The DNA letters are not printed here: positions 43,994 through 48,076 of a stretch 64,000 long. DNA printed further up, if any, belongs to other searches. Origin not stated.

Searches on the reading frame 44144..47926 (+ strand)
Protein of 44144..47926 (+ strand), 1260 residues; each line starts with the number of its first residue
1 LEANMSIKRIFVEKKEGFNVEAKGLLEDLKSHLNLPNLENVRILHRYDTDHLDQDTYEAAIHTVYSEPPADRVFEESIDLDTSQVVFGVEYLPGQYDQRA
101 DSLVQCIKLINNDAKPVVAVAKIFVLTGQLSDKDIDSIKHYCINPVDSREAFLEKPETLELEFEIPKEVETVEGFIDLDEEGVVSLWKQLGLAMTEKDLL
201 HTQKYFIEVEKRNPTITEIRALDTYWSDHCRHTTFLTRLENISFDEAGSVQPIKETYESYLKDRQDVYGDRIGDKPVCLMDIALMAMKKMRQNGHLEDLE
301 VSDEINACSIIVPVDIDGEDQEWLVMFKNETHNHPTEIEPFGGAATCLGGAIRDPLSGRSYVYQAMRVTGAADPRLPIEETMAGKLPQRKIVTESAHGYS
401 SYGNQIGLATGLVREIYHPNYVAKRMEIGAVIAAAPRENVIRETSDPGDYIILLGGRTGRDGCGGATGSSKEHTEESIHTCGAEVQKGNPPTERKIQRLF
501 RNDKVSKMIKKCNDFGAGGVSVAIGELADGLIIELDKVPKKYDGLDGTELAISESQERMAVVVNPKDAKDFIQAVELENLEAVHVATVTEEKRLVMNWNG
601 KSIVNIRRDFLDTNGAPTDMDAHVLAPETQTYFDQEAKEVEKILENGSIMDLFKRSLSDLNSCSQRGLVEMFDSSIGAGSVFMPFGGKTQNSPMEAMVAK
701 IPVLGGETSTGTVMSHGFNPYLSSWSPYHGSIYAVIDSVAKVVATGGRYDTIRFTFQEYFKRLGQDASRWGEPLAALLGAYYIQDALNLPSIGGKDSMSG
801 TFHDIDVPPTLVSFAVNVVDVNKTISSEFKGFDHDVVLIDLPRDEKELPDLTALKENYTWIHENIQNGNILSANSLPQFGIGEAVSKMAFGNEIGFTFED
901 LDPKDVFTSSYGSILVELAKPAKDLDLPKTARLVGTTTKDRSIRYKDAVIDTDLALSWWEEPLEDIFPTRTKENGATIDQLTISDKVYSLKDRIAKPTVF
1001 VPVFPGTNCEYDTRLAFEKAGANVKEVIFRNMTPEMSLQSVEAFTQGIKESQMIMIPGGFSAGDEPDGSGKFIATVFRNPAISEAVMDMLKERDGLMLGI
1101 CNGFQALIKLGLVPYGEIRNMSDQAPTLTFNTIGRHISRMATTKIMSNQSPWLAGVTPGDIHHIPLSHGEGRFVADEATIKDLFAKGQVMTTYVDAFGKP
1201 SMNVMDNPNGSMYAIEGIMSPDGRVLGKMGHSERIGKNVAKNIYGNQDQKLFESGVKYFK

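Call 11: search_protein_families(library=pfam, proteins=[window:44144-47926:+])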
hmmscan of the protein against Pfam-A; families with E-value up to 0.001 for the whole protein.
window:44144-47926:+ (1260 aa): 3 families
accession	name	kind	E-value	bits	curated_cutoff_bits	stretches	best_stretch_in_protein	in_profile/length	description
PF13507.12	GATase_5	-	1.2e-83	280.6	27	1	996-1259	1-260/260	CobB/CobQ-like glutamine amidotransferase domain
PF02769.27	AIRS_C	-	1.7e-27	96.9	23.1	1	447-598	2-155/156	AIR synthase related protein, C-terminal domain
PF18072.6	FGAR-AT_linker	-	1.5e-09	38.6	26.6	1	188-232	6-49/50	Formylglycinamide ribonucleotide amidotransferase linker domain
